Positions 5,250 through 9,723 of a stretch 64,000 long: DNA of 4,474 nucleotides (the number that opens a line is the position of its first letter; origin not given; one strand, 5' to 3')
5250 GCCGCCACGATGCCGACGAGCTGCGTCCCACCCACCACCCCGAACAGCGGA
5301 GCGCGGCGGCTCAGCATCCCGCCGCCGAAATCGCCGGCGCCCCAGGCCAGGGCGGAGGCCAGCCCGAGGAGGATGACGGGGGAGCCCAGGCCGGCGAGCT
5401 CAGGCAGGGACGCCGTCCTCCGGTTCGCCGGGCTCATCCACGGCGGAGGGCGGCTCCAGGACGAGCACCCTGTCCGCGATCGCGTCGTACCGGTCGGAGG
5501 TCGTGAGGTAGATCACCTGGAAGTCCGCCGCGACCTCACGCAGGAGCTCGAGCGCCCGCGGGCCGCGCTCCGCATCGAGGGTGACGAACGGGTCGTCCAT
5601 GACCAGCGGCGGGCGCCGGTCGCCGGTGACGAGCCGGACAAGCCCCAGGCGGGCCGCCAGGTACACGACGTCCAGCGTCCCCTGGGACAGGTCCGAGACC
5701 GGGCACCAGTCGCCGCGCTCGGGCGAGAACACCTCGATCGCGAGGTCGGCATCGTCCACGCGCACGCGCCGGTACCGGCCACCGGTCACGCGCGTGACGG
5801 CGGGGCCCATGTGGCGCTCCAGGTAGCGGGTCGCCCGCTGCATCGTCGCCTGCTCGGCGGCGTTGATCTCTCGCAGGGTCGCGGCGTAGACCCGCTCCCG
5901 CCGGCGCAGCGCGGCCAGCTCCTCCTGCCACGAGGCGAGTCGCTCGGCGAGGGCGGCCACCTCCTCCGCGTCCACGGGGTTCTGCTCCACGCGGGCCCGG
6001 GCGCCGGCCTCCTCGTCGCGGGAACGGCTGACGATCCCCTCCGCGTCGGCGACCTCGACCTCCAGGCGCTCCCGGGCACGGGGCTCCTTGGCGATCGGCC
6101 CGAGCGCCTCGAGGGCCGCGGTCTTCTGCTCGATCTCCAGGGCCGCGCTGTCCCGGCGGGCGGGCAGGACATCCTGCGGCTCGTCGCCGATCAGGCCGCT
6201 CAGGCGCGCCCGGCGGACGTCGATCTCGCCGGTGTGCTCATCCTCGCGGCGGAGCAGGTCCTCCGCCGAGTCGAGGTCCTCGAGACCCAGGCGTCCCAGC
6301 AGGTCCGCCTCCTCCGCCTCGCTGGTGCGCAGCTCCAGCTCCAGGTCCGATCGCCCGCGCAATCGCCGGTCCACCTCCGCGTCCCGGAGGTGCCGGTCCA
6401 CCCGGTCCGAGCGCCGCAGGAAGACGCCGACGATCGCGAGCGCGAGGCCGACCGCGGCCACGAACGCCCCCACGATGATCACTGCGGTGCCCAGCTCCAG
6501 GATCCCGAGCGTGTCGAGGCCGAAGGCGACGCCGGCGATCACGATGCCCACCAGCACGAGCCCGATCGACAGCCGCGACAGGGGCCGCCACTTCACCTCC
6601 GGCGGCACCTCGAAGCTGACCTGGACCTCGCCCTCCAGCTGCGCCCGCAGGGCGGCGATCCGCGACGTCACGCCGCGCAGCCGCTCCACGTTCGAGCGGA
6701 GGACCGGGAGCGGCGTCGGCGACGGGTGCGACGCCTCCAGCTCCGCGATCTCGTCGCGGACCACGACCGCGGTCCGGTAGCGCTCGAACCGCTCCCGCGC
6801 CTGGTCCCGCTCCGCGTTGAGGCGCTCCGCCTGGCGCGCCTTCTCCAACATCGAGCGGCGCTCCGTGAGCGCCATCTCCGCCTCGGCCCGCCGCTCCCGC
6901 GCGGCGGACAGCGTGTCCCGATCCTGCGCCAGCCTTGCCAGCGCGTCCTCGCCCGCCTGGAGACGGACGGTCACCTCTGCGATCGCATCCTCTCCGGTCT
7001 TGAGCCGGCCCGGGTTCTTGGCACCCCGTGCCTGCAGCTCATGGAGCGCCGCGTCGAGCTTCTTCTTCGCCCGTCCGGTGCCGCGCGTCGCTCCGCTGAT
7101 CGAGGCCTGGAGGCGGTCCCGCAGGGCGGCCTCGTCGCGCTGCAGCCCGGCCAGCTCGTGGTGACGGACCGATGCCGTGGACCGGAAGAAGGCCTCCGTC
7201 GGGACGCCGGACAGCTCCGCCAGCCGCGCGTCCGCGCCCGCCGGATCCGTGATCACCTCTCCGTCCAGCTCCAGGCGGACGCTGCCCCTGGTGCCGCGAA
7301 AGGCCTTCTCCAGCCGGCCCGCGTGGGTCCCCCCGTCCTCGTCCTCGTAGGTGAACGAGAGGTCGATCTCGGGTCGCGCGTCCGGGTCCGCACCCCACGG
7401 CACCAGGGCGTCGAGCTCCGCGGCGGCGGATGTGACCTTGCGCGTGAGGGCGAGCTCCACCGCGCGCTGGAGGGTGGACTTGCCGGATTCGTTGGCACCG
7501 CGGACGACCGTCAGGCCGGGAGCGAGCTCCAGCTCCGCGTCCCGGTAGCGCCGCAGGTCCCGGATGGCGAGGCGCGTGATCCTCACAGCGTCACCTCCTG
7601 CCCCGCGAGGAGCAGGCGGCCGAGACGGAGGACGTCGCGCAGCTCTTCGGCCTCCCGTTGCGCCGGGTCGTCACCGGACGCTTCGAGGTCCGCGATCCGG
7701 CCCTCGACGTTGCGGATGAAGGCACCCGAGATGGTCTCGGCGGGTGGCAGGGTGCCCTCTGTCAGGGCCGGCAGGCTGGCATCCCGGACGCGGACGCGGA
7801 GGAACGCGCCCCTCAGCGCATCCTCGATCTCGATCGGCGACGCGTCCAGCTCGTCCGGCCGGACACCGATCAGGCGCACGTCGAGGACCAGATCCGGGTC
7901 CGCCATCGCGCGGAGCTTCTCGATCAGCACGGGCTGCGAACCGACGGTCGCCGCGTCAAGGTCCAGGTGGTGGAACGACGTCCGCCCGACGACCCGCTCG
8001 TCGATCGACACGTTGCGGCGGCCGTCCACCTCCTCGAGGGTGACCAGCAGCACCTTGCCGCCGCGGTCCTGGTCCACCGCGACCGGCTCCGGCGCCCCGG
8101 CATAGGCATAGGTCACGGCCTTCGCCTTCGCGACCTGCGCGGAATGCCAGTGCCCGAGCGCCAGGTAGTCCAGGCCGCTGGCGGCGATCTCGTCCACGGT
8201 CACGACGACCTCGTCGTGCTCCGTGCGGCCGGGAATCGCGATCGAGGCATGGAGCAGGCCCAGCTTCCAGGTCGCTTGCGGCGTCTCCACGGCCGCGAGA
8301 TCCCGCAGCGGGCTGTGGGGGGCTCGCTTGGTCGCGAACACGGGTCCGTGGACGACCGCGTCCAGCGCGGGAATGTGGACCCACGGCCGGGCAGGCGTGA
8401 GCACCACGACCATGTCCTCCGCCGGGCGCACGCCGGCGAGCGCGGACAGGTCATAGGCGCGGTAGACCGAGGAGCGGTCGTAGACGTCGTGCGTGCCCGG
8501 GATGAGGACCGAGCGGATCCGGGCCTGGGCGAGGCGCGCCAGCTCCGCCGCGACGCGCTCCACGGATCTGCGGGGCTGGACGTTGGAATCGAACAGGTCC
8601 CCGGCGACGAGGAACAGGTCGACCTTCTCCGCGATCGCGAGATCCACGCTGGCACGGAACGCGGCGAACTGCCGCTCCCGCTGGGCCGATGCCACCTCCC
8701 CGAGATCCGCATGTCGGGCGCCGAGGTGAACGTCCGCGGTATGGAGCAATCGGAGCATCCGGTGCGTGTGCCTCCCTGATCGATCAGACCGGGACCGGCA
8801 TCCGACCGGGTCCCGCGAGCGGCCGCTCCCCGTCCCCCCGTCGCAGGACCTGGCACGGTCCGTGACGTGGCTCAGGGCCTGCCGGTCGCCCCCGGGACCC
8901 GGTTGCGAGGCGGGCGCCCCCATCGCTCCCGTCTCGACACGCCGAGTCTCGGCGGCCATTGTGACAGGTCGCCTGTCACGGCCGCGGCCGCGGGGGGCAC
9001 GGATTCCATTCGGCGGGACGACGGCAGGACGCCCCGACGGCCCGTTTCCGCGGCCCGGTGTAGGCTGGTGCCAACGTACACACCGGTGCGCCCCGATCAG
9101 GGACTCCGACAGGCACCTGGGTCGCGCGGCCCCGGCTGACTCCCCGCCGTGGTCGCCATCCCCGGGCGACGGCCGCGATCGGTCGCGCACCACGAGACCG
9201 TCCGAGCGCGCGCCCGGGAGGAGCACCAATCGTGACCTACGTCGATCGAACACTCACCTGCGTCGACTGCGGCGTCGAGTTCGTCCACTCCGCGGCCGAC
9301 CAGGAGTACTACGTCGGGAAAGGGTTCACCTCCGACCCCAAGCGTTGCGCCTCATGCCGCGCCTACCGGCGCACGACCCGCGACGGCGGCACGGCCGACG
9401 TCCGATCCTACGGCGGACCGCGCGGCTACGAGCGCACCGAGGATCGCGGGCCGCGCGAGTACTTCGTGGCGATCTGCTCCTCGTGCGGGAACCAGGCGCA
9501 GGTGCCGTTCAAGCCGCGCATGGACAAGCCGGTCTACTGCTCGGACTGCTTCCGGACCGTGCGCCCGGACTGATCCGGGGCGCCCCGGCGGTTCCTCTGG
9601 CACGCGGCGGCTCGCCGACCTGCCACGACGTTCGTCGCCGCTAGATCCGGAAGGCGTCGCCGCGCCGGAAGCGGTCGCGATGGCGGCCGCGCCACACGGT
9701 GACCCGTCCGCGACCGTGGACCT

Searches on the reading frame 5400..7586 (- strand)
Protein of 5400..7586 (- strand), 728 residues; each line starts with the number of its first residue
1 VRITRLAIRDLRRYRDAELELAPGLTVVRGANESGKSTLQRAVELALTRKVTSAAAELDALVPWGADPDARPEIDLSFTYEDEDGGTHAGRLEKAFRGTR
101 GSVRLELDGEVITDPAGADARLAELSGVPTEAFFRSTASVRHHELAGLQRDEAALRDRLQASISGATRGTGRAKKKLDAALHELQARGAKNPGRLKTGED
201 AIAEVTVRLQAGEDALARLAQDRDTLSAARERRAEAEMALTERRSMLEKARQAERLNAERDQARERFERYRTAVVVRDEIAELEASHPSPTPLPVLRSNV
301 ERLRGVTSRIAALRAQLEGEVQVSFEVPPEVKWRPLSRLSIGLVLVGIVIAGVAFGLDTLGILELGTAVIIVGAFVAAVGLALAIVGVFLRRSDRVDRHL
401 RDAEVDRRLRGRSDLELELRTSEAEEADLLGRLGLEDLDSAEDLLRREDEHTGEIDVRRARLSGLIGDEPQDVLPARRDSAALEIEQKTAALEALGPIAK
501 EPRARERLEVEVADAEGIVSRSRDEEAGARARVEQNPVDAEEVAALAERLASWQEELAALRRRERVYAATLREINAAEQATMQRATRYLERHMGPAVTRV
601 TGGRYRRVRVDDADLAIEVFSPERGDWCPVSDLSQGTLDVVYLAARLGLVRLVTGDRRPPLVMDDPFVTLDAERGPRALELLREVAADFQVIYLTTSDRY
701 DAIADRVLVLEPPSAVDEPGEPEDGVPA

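Call 8: search_protein_families(library=pfam, proteins=[window:5400-7586:-])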
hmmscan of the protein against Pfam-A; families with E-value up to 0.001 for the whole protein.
window:5400-7586:- (728 aa): 5 families
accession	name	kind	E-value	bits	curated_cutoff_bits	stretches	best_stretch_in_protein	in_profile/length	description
PF13476.12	AAA_23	-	1.1e-09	39.7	27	1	5-54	1-50/201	AAA domain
PF02463.25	SMC_N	-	2.5e-09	37.3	40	1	3-706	2-207/220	RecF/RecN/SMC N terminal domain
PF13175.12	AAA_15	-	9.7e-07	29.2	32.1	1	1-50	1-50/374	AAA ATPase domain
PF13514.12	AAA_27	-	8.4e-06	25.9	22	1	1-44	1-47/206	AAA domain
PF13304.12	AAA_21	-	0.0001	22.9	27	0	575-693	175-295/304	AAA domain, putative AbiEii toxin, Type IV TA system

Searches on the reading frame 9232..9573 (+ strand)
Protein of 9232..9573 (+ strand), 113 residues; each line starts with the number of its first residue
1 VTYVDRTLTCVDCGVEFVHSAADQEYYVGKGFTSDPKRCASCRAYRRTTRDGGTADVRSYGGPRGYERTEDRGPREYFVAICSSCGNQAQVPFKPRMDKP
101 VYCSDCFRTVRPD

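Call 63: search_protein_families(library=pfam, proteins=[window:9232-9573:+], max_evalue=0.0001)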
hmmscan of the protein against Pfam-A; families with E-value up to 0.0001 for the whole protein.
window:9232-9573:+ (113 aa): 2 families
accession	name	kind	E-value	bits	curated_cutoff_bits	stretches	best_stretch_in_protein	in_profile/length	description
PF13451.12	zf_Tbcl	-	2.9e-18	66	24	1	5-49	2-46/48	Probable treble clef domain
PF23477.1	zf_Tbcl_2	-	3.8e-17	62.1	27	1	75-109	1-35/37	Probable treble clef zinc finger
